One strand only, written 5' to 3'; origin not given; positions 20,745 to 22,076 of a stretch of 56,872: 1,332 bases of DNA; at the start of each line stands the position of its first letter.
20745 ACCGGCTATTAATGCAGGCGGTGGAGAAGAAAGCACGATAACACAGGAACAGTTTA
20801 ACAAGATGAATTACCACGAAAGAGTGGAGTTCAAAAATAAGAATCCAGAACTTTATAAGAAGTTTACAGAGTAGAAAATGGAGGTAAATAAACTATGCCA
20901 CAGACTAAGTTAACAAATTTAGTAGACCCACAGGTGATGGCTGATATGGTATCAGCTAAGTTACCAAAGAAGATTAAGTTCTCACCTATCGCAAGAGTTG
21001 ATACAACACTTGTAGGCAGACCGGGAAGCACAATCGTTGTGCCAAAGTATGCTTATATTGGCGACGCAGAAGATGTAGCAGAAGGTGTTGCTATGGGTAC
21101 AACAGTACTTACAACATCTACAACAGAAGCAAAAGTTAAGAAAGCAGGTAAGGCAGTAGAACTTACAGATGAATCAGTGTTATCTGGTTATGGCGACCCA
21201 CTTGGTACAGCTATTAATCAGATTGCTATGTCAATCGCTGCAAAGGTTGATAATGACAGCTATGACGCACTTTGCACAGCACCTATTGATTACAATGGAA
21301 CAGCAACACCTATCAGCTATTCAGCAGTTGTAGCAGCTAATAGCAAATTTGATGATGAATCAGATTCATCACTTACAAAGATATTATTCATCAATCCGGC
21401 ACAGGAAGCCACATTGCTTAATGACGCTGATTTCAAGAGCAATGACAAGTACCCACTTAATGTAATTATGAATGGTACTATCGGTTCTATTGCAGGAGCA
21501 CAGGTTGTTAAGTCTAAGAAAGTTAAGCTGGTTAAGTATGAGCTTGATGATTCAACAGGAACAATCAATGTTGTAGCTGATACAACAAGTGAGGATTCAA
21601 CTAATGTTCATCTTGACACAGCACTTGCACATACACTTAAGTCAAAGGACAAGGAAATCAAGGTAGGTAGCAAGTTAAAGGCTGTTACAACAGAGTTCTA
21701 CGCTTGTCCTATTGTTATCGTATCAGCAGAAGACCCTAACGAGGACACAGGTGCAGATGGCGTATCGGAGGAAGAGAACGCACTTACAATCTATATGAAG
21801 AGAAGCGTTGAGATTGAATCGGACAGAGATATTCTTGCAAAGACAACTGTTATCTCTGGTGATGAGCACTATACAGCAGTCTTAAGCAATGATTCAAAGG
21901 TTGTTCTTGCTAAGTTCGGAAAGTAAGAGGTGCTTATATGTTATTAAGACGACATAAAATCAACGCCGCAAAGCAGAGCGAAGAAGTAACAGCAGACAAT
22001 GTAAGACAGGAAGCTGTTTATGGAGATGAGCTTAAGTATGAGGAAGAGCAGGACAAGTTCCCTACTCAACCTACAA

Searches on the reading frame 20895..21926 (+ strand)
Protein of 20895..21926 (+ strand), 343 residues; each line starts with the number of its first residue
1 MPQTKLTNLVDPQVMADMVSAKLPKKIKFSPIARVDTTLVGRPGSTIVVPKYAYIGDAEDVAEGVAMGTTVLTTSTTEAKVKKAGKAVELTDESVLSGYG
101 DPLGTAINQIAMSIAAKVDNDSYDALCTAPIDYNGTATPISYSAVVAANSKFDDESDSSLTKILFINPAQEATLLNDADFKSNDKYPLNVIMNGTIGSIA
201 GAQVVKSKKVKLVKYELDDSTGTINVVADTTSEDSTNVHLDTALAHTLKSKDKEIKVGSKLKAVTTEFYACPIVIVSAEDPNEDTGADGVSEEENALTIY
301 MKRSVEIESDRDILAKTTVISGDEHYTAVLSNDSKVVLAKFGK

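Call 12: search_protein_families(library=pfam, proteins=[window:20895-21926:+], max_evalue=0.01)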
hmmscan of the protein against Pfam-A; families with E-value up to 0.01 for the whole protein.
window:20895-21926:+ (343 aa): 1 family
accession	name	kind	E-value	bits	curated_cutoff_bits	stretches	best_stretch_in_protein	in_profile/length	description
PF25209.1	Phage_capsid_4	-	1.5e-13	52.1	27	1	39-218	30-198/262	Phage capsid protein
